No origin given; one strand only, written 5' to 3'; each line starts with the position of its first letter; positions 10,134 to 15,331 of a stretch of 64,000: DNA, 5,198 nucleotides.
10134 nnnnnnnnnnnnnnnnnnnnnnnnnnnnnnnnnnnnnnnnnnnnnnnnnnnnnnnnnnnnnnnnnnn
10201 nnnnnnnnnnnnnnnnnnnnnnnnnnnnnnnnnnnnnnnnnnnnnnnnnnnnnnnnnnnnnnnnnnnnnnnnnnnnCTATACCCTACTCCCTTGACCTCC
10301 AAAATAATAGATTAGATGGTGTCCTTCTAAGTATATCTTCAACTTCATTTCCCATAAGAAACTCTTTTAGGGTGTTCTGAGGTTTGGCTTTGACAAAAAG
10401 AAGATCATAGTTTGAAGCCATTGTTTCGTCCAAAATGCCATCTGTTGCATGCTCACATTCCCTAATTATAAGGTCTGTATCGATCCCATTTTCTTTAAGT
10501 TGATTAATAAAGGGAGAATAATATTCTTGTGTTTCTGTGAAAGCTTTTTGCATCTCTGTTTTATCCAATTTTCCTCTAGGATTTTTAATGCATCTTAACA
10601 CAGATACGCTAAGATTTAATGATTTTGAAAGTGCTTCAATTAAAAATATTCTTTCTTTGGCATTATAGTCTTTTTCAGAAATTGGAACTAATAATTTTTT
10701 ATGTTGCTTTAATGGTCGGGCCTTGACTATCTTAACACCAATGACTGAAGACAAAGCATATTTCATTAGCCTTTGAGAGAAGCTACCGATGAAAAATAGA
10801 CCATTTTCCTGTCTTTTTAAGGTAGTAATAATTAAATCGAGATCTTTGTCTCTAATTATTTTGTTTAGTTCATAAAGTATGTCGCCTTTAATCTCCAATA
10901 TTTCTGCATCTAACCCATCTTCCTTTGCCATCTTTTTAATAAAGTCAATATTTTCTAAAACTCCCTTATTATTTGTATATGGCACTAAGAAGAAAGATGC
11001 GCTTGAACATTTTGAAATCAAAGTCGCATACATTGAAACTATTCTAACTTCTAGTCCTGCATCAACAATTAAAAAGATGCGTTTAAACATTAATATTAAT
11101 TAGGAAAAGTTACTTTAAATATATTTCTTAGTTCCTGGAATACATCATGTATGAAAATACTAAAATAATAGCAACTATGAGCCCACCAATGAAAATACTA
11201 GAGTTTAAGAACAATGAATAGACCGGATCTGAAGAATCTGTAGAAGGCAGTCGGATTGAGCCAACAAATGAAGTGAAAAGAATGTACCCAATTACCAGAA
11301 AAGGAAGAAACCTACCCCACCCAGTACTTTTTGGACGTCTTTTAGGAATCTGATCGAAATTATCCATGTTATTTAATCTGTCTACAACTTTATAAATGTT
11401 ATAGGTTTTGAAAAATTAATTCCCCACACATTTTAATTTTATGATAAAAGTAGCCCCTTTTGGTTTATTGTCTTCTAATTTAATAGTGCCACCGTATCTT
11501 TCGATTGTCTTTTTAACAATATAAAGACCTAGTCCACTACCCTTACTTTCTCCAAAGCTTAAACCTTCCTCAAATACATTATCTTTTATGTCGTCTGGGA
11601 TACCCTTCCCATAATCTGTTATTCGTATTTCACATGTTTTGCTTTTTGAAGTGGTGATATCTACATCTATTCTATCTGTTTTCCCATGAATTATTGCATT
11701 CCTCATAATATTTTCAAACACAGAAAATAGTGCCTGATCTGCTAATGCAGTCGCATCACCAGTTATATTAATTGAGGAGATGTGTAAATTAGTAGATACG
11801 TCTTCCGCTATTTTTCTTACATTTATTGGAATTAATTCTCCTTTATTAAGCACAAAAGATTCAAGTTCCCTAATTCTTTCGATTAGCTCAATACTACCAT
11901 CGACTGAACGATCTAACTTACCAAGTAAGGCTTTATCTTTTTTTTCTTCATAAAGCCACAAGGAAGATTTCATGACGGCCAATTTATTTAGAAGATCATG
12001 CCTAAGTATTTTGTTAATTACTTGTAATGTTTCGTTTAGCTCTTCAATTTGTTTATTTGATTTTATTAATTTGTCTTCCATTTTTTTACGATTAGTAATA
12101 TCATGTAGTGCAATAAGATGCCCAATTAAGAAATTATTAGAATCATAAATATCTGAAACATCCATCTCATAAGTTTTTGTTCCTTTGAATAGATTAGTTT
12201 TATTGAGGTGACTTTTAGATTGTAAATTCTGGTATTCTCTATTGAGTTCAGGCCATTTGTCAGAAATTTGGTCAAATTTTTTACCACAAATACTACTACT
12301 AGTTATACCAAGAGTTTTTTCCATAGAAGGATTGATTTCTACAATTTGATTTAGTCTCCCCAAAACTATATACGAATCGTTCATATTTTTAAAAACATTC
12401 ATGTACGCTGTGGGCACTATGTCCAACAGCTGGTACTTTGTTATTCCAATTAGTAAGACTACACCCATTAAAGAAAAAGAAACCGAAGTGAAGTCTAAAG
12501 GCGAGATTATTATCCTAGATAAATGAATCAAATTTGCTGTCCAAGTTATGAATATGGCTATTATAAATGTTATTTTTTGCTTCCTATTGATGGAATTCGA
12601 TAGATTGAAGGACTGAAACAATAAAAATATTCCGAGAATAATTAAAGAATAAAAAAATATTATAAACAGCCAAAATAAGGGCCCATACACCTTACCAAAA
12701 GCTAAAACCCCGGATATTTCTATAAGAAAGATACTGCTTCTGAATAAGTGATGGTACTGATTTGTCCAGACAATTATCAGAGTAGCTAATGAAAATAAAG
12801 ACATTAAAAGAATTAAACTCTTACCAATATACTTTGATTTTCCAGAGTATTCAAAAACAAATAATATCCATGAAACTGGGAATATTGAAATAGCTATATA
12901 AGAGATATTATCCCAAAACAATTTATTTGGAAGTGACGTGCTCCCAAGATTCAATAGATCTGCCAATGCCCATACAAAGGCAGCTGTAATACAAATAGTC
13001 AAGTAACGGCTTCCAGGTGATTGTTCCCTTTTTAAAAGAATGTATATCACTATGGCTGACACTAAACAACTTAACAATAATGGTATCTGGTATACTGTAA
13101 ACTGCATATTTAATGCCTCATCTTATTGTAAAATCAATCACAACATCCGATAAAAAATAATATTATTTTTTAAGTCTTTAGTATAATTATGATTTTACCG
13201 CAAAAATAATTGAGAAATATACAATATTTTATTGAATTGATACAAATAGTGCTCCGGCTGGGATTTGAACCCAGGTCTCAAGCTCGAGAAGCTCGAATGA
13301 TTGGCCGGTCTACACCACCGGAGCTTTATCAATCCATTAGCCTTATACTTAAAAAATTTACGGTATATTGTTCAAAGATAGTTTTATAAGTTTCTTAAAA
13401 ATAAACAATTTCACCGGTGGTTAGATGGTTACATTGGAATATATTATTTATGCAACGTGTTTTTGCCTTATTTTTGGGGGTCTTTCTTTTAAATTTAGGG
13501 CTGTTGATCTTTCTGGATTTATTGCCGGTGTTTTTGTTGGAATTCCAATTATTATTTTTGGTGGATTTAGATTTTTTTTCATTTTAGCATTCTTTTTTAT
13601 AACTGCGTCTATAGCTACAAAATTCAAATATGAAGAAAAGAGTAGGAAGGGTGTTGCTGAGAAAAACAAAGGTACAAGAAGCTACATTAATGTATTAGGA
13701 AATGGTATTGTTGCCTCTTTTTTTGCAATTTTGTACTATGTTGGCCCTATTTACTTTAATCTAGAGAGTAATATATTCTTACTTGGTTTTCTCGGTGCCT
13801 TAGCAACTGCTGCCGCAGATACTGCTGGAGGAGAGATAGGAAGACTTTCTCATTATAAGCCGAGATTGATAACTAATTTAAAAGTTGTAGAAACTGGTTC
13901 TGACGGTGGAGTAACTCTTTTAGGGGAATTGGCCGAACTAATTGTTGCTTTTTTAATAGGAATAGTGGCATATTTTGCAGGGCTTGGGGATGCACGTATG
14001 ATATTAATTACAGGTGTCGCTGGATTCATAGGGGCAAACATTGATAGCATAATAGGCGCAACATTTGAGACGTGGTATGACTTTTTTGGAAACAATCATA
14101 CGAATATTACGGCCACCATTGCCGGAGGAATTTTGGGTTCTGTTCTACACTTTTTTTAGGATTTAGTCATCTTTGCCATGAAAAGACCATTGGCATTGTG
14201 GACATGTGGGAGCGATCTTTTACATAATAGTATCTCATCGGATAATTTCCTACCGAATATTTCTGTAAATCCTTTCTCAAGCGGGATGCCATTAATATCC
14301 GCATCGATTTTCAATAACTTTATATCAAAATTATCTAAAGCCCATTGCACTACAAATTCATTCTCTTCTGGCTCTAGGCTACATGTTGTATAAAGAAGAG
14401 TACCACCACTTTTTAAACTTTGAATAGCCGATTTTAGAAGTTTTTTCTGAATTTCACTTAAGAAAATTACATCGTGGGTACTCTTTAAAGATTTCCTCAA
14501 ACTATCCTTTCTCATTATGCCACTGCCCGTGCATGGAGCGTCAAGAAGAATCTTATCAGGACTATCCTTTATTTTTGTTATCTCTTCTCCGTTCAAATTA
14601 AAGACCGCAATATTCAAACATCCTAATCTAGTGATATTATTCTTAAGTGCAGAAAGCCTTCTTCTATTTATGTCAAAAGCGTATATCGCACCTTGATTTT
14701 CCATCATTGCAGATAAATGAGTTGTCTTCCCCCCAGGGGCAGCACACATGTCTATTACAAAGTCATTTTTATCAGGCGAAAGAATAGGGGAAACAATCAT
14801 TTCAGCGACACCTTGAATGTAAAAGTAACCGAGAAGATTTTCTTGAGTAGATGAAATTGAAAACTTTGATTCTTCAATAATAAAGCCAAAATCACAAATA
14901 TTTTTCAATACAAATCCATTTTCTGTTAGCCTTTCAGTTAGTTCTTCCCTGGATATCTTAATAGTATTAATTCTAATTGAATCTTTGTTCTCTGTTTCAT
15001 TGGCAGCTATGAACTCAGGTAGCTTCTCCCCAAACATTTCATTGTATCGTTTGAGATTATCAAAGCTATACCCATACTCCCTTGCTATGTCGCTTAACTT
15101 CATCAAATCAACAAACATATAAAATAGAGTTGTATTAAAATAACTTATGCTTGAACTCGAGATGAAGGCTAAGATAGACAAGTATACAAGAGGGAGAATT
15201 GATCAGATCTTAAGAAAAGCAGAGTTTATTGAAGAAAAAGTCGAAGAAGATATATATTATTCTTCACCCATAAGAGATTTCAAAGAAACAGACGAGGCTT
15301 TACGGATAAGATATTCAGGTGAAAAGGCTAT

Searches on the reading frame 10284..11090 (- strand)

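Call 9: search_protein_families(library=pfam, proteins=[window:10284-11090:-], max_evalue=0.00001)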
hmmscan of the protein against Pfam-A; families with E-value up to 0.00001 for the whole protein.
window:10284-11090:- (268 aa): 1 family
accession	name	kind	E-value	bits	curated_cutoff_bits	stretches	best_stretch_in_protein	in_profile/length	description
PF00582.32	Usp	-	2e-10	41.8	24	0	131-262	3-138/141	Universal stress protein family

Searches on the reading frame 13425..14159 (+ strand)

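Call 9: search_protein_families(library=pfam, proteins=[window:13425-14159:+], max_evalue=0.00001)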
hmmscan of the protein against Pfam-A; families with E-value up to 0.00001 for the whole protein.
window:13425-14159:+ (244 aa): 1 family
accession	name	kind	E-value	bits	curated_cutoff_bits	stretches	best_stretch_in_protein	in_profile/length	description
PF01940.21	DUF92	-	4.1e-59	200.4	27.5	1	13-233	2-249/251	Integral membrane protein DUF92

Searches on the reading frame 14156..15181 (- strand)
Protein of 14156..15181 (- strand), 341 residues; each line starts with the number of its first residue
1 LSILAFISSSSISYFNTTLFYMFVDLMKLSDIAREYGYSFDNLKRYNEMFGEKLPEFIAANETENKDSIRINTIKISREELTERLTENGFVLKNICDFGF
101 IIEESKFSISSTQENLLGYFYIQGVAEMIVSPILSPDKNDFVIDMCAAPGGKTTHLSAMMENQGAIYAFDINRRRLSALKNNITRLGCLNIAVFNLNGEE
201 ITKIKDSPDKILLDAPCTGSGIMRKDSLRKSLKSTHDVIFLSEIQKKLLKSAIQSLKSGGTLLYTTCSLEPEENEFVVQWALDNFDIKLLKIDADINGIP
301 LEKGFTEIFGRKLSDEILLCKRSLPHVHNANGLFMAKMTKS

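Call 9: search_protein_families(library=pfam, proteins=[window:14156-15181:-], max_evalue=0.00001)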
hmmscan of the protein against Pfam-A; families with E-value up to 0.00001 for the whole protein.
window:14156-15181:- (341 aa): 6 families
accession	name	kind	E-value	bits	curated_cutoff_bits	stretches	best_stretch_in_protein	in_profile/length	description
PF01189.24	Methyltr_RsmB-F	-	1.9e-56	191.3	27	1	133-338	3-198/199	16S rRNA methyltransferase RsmB/F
PF17125.10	Methyltr_RsmF_N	-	5.1e-10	40.1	34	1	43-123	6-84/86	N-terminal domain of 16S rRNA methyltransferase RsmF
PF22458.1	RsmF-B_ferredox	-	1.4e-07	32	27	1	44-93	7-56/74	Methyltr_RsmF/B-like, ferredoxin-like domain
PF01728.25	FtsJ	-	3.6e-07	30.7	24.1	1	138-279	21-151/181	FtsJ-like methyltransferase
PF13847.12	Methyltransf_31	-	4e-06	27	27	1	137-272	2-114/145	Methyltransferase domain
PF01209.24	Ubie_methyltran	-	8.5e-06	25.7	20.1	0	137-212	46-121/233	ubiE/COQ5 methyltransferase family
